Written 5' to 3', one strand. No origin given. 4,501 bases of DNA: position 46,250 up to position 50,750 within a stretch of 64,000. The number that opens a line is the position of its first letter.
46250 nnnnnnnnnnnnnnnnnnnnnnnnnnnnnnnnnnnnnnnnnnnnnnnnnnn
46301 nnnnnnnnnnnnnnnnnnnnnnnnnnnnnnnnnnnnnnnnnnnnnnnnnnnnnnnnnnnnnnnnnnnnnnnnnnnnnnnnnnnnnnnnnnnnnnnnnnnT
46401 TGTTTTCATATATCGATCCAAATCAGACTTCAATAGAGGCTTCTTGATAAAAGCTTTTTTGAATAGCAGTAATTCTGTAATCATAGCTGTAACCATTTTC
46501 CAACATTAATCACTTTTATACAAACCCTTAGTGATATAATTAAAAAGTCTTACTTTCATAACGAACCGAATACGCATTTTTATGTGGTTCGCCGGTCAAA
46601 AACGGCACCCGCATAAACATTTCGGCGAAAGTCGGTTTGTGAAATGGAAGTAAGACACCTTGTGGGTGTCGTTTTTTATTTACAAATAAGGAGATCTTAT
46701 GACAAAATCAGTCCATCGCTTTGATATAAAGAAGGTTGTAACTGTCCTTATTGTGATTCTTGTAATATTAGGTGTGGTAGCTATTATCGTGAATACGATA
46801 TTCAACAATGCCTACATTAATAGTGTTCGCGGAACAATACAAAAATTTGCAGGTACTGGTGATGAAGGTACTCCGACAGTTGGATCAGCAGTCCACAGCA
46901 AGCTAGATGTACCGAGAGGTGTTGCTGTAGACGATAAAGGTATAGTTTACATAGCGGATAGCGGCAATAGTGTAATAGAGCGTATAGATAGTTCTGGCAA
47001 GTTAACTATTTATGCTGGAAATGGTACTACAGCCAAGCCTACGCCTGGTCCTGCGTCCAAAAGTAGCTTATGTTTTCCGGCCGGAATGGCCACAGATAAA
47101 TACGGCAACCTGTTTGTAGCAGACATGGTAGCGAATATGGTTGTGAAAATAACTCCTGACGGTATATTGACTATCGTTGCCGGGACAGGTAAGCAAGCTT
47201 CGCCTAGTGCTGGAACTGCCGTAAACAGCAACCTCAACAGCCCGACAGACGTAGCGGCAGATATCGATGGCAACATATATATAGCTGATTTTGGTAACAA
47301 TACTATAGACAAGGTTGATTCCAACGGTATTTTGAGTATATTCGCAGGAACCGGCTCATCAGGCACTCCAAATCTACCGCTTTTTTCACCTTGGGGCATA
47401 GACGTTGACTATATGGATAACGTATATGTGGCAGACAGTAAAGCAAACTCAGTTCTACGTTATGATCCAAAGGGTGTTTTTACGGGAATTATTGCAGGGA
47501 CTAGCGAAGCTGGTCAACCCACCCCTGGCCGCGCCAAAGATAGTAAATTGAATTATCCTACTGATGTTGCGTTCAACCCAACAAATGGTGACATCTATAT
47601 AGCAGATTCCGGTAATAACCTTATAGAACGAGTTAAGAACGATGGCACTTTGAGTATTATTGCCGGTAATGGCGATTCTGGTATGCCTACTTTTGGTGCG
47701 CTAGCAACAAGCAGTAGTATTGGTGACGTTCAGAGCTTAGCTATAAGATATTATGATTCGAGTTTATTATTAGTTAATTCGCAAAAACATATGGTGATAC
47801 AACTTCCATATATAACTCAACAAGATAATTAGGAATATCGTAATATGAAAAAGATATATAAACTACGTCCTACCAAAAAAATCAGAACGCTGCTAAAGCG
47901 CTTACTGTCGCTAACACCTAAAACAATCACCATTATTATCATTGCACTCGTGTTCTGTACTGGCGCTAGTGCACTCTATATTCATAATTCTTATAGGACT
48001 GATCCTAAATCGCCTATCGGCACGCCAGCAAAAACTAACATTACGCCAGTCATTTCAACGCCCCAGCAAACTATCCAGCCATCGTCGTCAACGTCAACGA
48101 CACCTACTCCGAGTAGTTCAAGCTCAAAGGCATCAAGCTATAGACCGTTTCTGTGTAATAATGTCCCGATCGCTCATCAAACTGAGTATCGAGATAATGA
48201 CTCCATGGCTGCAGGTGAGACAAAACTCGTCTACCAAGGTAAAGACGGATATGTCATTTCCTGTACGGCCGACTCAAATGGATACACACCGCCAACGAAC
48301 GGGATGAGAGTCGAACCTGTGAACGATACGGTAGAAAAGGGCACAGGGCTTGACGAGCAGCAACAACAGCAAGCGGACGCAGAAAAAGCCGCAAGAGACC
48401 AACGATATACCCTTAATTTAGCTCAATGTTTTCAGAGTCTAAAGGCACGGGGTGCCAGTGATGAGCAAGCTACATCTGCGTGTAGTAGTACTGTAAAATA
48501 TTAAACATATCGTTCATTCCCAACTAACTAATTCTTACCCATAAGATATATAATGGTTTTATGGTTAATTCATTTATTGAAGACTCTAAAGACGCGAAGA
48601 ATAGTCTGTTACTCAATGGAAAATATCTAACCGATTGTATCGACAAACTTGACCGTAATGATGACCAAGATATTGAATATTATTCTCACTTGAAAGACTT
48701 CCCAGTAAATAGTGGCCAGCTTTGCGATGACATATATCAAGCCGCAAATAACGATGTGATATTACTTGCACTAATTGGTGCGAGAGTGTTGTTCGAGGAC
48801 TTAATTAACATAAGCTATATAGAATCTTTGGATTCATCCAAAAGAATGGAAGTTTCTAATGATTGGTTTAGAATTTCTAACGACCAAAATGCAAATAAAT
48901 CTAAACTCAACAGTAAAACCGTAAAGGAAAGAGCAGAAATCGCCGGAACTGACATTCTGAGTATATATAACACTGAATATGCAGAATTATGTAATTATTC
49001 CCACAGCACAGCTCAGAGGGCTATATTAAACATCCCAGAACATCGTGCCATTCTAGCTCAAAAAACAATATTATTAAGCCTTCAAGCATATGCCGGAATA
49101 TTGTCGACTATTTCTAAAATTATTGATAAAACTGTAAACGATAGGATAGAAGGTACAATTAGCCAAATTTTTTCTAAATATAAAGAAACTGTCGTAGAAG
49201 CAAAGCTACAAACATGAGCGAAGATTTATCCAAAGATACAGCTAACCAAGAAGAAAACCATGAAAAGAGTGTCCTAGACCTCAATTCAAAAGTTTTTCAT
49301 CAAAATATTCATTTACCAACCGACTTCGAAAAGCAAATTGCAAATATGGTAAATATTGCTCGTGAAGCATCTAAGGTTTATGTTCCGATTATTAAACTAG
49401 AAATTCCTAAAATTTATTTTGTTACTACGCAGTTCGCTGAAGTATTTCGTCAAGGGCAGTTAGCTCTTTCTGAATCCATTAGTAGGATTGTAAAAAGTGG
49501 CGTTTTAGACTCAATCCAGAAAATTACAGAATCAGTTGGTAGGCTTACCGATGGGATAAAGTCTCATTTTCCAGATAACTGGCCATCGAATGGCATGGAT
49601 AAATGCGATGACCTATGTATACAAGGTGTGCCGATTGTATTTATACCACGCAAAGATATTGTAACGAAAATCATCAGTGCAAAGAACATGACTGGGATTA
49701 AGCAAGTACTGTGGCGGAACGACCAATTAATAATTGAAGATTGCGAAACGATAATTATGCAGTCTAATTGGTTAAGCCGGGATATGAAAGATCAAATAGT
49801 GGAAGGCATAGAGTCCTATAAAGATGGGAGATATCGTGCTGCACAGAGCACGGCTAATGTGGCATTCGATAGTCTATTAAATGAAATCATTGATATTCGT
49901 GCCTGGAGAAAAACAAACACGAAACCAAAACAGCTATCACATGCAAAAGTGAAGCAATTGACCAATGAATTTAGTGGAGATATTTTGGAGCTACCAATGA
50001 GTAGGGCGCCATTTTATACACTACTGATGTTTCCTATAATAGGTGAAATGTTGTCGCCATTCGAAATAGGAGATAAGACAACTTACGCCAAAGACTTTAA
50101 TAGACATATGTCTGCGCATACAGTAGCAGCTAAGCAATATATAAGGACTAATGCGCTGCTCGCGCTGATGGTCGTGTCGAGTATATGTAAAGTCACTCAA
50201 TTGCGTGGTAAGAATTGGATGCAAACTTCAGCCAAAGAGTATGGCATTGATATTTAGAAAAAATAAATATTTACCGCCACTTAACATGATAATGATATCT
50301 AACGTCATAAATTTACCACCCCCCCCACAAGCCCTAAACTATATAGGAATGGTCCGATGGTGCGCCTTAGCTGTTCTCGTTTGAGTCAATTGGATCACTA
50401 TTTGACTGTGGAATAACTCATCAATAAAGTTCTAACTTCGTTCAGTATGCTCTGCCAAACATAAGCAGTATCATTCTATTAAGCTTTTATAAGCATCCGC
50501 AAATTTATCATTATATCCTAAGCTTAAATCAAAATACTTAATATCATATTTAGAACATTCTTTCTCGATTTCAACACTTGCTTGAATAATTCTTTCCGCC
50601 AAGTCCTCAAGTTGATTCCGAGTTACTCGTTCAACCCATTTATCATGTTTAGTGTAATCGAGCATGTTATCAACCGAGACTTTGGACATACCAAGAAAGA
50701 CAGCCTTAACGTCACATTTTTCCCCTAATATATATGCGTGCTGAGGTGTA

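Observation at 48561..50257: Translationally coupled two-gene module with a HEPN-like Rx4H protein: candidate abortive-infection or toxin-antitoxin system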

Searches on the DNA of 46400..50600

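Call 124: search_rna_families(source=window, start=46400, end=50600, threshold=evalue, max_evalue=1)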
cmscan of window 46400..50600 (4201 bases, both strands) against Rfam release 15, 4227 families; matches with E-value up to 1: 0.
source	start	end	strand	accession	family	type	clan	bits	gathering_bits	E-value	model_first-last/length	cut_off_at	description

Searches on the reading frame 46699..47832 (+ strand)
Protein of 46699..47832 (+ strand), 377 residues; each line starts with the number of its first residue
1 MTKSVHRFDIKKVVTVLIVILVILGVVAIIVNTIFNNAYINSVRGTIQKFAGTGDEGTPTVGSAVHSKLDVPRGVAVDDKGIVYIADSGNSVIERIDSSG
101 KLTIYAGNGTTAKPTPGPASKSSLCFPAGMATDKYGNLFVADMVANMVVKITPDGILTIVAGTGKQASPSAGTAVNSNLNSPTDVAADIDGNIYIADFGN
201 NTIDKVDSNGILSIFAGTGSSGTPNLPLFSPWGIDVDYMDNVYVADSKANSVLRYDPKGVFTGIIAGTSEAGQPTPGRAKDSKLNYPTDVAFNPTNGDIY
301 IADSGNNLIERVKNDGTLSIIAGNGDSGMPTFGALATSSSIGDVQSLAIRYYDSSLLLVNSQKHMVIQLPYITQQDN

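Call 10: search_protein_families(library=pfam, proteins=[window:46699-47832:+], max_evalue=0.01)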
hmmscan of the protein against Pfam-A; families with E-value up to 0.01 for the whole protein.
window:46699-47832:+ (377 aa): 6 families
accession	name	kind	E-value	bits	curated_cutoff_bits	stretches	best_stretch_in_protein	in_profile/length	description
PF01436.27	NHL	-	8.3e-29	98.6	20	4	284-309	1-25/28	NHL repeat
PF25021.1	TEN_NHL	-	1.7e-25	90.2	27.1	3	227-325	140-239/357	Teneurin NHL domain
PF08450.18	SGL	-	8e-10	39.2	26.3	1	66-158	130-217/246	SMP-30/Gluconolactonase/LRE-like region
PF06739.17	SBBP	-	1.2e-08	35.2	20.5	0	181-196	14-29/38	Beta-propeller repeat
PF24684.1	Vgb_lyase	-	6.5e-08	32.2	50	0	126-216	182-259/290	Virginiamycin B lyase family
PF22701.2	Mala_s_1-like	-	0.0031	17.8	27.5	0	182-219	90-129/195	Mal s 1 allergenic protein-like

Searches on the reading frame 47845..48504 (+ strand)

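Call 10: search_protein_families(library=pfam, proteins=[window:47845-48504:+], max_evalue=0.01)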
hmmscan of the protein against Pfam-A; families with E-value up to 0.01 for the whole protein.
window:47845-48504:+ (219 aa): 1 family
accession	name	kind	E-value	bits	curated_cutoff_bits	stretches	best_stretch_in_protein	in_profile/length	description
PF07501.17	G5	-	1.3e-05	25.8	23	1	107-146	8-49/75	G5 domain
